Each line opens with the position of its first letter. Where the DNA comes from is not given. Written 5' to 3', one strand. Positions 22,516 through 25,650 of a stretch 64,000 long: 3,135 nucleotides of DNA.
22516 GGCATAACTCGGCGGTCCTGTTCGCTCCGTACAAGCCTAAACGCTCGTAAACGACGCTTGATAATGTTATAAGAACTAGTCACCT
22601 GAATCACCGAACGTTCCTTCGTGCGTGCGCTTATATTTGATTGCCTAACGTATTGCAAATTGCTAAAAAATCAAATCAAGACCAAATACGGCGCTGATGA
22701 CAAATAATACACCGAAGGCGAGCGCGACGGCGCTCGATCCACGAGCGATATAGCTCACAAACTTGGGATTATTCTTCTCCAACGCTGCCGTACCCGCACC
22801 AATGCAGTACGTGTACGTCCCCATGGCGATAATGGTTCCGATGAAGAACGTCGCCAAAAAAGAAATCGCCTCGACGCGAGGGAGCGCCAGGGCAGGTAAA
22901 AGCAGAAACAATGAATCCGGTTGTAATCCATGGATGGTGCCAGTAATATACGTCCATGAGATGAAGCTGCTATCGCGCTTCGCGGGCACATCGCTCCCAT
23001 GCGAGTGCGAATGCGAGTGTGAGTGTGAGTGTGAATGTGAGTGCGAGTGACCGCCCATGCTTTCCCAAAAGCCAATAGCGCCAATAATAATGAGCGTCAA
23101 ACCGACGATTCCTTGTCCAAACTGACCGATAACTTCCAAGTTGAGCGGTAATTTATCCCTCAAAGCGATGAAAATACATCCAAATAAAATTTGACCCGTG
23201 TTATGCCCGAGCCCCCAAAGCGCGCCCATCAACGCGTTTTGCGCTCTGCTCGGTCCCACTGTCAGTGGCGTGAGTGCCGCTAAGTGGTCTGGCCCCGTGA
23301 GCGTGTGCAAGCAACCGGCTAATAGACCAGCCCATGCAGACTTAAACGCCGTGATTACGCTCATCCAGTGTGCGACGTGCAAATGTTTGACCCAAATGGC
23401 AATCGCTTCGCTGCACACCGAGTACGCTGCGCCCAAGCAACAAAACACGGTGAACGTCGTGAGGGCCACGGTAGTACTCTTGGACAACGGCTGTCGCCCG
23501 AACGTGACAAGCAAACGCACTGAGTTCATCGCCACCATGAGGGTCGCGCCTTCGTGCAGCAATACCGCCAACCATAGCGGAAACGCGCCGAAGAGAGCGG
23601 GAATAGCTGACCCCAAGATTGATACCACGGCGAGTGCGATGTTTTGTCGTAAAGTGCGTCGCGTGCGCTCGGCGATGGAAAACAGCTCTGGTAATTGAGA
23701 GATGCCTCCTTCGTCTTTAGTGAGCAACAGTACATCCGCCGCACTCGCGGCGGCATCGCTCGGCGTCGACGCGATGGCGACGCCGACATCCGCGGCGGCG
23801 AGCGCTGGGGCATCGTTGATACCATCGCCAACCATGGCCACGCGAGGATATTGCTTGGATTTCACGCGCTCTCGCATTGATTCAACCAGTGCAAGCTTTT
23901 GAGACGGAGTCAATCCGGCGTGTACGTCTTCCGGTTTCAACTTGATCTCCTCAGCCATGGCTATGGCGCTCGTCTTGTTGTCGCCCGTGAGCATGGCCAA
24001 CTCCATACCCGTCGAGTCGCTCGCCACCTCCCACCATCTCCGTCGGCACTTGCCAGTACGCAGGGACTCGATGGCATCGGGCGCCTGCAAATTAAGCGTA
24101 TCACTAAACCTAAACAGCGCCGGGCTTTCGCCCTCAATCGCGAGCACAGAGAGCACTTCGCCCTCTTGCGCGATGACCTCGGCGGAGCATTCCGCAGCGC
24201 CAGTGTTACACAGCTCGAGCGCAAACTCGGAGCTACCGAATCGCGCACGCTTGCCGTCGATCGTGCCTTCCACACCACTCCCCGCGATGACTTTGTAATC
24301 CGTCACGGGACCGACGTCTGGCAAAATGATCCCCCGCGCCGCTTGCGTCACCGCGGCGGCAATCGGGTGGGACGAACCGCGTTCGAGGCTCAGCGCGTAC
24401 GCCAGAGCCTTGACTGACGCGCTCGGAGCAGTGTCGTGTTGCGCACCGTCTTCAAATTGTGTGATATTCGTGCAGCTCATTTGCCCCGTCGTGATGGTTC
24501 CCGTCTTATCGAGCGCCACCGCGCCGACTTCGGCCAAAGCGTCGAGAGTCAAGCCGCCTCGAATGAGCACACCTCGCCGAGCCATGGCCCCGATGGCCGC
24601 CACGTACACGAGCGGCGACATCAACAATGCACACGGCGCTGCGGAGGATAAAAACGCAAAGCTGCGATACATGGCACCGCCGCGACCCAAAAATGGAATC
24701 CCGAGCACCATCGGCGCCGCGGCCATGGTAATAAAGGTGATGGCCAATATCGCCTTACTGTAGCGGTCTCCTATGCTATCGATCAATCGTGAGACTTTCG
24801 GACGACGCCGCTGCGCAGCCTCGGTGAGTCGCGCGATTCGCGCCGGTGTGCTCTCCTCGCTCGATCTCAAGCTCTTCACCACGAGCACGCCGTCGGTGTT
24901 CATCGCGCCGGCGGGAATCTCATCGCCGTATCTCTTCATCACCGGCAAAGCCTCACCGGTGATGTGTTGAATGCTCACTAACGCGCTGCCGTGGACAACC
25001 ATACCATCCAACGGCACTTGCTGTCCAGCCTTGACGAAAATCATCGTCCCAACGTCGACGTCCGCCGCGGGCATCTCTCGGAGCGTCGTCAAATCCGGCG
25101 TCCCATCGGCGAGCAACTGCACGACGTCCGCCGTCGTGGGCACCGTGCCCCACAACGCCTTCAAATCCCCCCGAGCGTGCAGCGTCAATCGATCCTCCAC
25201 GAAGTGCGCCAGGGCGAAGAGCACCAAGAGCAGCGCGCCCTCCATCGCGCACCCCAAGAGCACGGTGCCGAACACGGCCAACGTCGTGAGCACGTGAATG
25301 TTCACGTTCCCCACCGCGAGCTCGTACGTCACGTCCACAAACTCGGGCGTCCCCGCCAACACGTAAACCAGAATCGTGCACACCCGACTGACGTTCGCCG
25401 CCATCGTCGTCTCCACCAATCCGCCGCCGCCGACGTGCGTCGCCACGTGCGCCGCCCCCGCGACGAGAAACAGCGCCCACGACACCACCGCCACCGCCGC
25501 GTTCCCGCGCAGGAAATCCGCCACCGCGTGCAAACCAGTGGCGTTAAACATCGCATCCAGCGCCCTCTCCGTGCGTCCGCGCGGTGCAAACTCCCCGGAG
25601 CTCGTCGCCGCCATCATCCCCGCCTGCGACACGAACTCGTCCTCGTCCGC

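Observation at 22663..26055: P1B heavy-metal ATPase fused to a second, HupE/UreJ-like metal permease module via a (His-Ser)8 linker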

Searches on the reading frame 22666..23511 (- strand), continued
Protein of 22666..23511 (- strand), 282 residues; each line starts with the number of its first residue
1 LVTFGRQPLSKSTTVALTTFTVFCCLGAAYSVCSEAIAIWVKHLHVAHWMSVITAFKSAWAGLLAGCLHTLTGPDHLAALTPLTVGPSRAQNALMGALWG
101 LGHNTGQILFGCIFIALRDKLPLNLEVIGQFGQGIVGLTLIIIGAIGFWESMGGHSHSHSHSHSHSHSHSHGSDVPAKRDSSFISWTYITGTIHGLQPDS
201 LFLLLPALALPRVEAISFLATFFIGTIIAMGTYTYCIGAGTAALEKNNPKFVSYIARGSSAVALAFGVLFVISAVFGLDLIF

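Call 88: search_protein_representatives(alignment_id=A1)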
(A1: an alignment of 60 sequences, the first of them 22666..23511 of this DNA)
Query: 60 sequences, 529 profile positions. Proteins with E-value up to 0.001 (for the whole library): 3336; up to 1e-10: 1419; up to 1e-30: 275. The best 150 are listed.
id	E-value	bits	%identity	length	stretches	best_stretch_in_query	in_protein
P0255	3.2e-167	574.5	-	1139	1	6-526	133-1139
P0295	1.0e-161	556.4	-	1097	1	5-527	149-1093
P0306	3.8e-158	544.6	-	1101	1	5-525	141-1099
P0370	1.8e-146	506.1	-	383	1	238-525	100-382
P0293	4.1e-146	504.9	-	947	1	102-526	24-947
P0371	1.1e-142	493.6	-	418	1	207-525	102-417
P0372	1.3e-142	493.3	-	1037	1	9-528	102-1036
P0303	4.9e-142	491.4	-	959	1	51-520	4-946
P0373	6.7e-140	484.4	-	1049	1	8-516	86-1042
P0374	1.1e-139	483.7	-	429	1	236-526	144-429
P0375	1.6e-139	483.1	-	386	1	241-518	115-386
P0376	1.8e-139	483.0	-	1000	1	8-527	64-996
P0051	4.3e-137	475.1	-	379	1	234-525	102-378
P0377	2.1e-133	462.9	-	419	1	224-526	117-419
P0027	6.3e-129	448.1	-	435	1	168-526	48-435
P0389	2.5e-111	390.1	-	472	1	224-519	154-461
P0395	7.9e-103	362.0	-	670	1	209-524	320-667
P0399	6.5e-100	352.4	-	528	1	283-526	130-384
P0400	2.9e-99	350.3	-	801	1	242-467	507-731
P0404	4.1e-91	323.4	-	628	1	164-525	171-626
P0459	1.6e-49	186.1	-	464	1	291-526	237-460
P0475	1.7e-44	169.5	-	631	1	103-522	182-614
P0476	3.1e-44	168.7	-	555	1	164-520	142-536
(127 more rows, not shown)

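Call 90: search_protein_families(library=pfam, proteins=[P0395, P0400, P0404, P0475, P0476, P0399, P0389, P0459, P0372, P0376], max_evalue=0.001)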
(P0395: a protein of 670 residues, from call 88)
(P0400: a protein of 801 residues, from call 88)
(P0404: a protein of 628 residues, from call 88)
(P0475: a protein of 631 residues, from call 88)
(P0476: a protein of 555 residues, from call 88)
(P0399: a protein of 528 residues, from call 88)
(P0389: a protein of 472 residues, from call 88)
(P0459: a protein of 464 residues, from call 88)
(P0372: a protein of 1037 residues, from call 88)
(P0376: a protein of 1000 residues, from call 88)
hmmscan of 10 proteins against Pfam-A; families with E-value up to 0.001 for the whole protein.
P0395 (670 aa): 1 family
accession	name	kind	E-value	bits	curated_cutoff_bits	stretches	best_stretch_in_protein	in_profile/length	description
PF13386.12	DsbD_2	-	0.00015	22.2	24.9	1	496-645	46-194/199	Cytochrome C biogenesis protein transmembrane region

P0400 (801 aa): 0 families

P0404 (628 aa): 0 families

P0475 (631 aa): 0 families

P0476 (555 aa): 0 families

P0399 (528 aa): 0 families

P0389 (472 aa): 0 families

P0459 (464 aa): 2 families
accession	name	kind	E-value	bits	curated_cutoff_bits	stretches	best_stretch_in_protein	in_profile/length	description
PF13424.12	TPR_12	-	2.6e-08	34.4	30.1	2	106-159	17-72/77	Tetratricopeptide repeat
PF13374.12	TPR_10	-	0.0004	20.7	27.5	0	146-172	16-42/42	Tetratricopeptide repeat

P0372 (1037 aa): 2 families
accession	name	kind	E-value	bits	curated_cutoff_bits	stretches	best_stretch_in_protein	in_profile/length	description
PF00122.25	E1-E2_ATPase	-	8.6e-38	130.1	28.1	1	216-399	4-181/181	E1-E2 ATPase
PF00702.32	Hydrolase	-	8.3e-20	72.4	26.4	1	416-679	2-191/191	haloacid dehalogenase-like hydrolase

P0376 (1000 aa): 2 families
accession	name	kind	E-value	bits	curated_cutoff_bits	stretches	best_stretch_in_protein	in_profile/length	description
PF00122.25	E1-E2_ATPase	-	2.2e-33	115.7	28.1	1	199-369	13-181/181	E1-E2 ATPase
PF00702.32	Hydrolase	-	7.1e-17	62.9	26.4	1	386-636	2-191/191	haloacid dehalogenase-like hydrolase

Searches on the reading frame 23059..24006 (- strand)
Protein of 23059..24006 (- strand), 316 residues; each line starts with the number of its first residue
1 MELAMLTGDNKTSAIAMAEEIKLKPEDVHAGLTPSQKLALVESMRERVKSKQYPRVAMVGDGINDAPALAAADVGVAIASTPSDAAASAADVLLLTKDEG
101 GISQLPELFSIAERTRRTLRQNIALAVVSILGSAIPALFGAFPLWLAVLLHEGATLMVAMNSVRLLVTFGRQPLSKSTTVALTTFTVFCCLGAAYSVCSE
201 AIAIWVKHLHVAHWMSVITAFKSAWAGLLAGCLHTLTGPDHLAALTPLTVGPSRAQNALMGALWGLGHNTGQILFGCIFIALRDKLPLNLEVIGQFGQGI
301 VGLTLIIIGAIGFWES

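Call 9: find_homologous_proteins(query=window:23059-24006:-, max_evalue=1e-10)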
Query seq(316 aa) (316 aa): 5684 proteins with E <= 1e-10 among 8000 candidates; the best 120 are listed.
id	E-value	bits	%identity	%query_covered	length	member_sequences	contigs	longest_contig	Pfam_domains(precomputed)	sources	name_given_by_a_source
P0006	5.5e-168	576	83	100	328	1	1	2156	PF00702.33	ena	-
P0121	1.2e-89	319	71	72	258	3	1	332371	-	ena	-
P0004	4.7e-82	294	58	82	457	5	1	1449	-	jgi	-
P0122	6.7e-79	284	62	75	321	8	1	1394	PF00702.33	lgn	-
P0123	1.8e-71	259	50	99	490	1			PF00702.33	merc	-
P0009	1.2e-66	244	58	26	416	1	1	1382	-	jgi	-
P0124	1.9e-66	243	54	73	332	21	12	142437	PF00702.33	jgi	jgi:Cd2+/Zn2+-exporting ATPase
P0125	2.2e-65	239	49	82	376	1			-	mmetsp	mmetsp:Transcript_22499/g.63168 ORF Transcript_22499/g.63168 Transcript_22499/m.63168 type:complete 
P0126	1.0e-61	227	52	64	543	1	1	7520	-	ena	-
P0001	2.4e-52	197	63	50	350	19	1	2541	-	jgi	jgi:hydrogenase/urease accessory protein HupE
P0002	2.1e-51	193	63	50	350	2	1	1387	-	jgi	jgi:hydrogenase/urease accessory protein HupE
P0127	2.2e-51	193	79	41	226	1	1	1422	PF00702.33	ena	-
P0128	1.1e-46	178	47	66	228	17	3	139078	-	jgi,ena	jgi:hypothetical protein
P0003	3.5e-46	176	77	34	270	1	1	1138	-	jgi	-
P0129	7.7e-45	172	65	45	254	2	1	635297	PF00702.33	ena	-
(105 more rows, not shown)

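Call 20: list_cluster_members(proteins=[P0125, P0123, P0004, P0001, P0121, P0124, P0126, P0128, P0122, P0003])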
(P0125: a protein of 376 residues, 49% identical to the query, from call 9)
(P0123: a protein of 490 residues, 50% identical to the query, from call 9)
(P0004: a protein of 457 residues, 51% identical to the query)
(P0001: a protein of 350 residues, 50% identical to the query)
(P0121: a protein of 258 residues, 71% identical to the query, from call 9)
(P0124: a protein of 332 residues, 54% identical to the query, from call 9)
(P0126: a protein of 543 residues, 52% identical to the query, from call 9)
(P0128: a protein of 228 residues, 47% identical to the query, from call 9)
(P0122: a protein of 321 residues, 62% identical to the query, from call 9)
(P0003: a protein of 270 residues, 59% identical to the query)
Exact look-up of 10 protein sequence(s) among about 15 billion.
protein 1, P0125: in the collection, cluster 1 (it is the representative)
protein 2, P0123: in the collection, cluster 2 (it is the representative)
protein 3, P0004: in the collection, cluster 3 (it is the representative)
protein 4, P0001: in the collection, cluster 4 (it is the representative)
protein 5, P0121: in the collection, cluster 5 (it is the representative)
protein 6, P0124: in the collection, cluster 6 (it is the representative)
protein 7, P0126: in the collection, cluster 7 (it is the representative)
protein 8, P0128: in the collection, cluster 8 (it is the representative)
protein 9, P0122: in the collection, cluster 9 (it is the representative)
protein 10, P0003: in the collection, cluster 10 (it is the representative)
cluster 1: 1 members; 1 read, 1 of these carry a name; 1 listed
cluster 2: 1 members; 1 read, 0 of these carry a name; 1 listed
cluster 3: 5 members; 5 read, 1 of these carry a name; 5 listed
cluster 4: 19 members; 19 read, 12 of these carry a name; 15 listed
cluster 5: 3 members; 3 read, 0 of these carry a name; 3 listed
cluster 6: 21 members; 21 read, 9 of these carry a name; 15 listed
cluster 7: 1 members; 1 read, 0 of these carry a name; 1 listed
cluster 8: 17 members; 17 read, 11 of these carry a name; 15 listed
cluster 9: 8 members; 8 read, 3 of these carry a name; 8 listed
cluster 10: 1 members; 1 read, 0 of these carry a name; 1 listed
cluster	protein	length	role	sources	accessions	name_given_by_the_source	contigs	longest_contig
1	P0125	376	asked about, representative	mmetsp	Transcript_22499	Transcript_22499/g.63168 ORF Transcript_22499/g.63168 Transcript_22499/m.63168 ...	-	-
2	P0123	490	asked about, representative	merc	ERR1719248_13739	-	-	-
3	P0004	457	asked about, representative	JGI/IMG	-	-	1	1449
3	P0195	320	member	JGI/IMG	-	Cd2+/Zn2+-exporting ATPase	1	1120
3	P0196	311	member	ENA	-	-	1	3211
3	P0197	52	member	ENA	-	-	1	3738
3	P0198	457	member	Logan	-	-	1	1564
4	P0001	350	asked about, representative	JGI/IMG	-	hydrogenase/urease accessory protein HupE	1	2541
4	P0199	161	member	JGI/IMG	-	hypothetical protein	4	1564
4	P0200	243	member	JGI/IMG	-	hypothetical protein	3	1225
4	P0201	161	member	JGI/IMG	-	hypothetical protein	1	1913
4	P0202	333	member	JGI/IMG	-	hypothetical protein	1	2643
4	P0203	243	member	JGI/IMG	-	hypothetical protein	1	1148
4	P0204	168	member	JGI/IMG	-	Zn2+/Cd2+-exporting ATPase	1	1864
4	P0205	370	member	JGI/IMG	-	hydrogenase/urease accessory protein HupE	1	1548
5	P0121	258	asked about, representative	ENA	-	-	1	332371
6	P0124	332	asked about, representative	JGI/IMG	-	Cd2+/Zn2+-exporting ATPase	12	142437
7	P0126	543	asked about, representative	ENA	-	-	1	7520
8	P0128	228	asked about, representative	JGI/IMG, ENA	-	hypothetical protein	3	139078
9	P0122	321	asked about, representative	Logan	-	-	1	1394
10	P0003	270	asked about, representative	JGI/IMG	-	-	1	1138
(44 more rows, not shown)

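Call 21: find_encoding_contigs(protein=P0121, flank=8000, max_places=3)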
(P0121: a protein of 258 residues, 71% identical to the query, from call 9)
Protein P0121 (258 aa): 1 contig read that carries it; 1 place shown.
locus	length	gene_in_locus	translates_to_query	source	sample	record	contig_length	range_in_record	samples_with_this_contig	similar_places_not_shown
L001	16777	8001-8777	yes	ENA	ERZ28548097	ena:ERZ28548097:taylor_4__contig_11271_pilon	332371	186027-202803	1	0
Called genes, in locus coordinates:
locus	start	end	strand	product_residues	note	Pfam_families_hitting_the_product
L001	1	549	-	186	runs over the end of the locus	-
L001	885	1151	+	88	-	-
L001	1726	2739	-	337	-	PF04791:LMBR1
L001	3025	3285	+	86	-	-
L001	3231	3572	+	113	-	-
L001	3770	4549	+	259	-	PF09753:Use1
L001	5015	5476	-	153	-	-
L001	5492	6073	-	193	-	-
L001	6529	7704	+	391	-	PF00122:E1-E2_ATPase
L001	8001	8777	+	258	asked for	-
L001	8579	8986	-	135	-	-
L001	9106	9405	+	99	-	-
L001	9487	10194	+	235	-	-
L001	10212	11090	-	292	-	-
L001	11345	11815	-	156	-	PF02801:Ketoacyl-synt_C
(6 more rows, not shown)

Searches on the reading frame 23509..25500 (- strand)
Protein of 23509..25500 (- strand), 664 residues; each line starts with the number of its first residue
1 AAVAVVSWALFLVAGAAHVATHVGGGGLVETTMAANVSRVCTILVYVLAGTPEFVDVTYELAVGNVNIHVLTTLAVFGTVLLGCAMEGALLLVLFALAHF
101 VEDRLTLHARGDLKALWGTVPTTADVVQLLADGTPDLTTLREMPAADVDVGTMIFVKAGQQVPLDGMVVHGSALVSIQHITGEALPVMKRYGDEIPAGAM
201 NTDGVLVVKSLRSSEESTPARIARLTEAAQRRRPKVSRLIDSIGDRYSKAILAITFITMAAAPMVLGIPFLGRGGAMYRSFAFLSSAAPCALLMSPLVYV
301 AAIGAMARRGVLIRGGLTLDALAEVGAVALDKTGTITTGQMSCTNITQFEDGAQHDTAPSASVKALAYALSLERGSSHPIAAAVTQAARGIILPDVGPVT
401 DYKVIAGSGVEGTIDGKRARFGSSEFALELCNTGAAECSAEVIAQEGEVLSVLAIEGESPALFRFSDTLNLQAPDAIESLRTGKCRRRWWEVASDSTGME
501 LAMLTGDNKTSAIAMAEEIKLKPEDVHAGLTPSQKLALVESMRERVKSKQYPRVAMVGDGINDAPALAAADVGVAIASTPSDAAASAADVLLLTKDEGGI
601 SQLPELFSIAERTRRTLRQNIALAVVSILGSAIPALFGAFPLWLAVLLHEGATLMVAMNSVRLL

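Call 66: search_solved_structures(query=window:23509-25500:-, max_evalue=1e-20, show_alignments=1)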
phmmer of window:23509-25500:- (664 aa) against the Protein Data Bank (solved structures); distinct sequences matched with E-value up to 1e-20: 22.
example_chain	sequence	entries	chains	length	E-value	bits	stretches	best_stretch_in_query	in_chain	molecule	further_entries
4umv_A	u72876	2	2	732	1.6e-58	202.3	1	68-664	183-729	ZINC-TRANSPORTING ATPASE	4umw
7qbz_A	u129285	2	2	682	8e-56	193.4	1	50-664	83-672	Cadmium translocating P-type ATPase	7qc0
3rfu_A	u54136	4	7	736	9.5e-52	179.9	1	90-661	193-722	Copper efflux ATPase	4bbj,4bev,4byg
3j08_A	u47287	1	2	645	1.7e-51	179.1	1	55-662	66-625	copper-exporting P-type ATPase A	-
7r0g_A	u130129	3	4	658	1.8e-51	179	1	55-662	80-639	Putative copper-exporting P-type ATPase A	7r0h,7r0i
3j09_A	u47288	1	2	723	2.5e-51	178.5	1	55-662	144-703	copper-exporting P-type ATPase A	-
7si3_A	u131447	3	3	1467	1.8e-44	155.9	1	131-416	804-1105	P-type Cu(+) transporter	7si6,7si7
7xuk_A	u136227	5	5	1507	2.3e-41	145.6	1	90-424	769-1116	Copper-transporting ATPase 2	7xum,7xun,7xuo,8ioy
8q75_A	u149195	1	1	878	3.2e-41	145.1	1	95-635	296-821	Copper-transporting ATPase HMA4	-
8q73_A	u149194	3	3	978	4.6e-41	144.6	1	96-635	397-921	Copper-transporting ATPase HMA4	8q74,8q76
3sky_A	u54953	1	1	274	3.3e-28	102.2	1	323-606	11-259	Copper-exporting P-type ATPase B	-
3skx_A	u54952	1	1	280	4e-28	101.9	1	323-606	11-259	Copper-exporting P-type ATPase B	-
7bgy_B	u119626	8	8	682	3e-25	92.4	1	73-639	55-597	Potassium-transporting ATPase ATP-binding subunit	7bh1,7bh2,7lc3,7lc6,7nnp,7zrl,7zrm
6hra_B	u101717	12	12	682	6.9e-25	91.2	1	73-639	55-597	Potassium-transporting ATPase ATP-binding subunit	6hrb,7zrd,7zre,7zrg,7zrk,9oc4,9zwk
5mrw_B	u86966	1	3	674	1e-24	90.7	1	73-639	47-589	Potassium-transporting ATPase ATP-binding subunit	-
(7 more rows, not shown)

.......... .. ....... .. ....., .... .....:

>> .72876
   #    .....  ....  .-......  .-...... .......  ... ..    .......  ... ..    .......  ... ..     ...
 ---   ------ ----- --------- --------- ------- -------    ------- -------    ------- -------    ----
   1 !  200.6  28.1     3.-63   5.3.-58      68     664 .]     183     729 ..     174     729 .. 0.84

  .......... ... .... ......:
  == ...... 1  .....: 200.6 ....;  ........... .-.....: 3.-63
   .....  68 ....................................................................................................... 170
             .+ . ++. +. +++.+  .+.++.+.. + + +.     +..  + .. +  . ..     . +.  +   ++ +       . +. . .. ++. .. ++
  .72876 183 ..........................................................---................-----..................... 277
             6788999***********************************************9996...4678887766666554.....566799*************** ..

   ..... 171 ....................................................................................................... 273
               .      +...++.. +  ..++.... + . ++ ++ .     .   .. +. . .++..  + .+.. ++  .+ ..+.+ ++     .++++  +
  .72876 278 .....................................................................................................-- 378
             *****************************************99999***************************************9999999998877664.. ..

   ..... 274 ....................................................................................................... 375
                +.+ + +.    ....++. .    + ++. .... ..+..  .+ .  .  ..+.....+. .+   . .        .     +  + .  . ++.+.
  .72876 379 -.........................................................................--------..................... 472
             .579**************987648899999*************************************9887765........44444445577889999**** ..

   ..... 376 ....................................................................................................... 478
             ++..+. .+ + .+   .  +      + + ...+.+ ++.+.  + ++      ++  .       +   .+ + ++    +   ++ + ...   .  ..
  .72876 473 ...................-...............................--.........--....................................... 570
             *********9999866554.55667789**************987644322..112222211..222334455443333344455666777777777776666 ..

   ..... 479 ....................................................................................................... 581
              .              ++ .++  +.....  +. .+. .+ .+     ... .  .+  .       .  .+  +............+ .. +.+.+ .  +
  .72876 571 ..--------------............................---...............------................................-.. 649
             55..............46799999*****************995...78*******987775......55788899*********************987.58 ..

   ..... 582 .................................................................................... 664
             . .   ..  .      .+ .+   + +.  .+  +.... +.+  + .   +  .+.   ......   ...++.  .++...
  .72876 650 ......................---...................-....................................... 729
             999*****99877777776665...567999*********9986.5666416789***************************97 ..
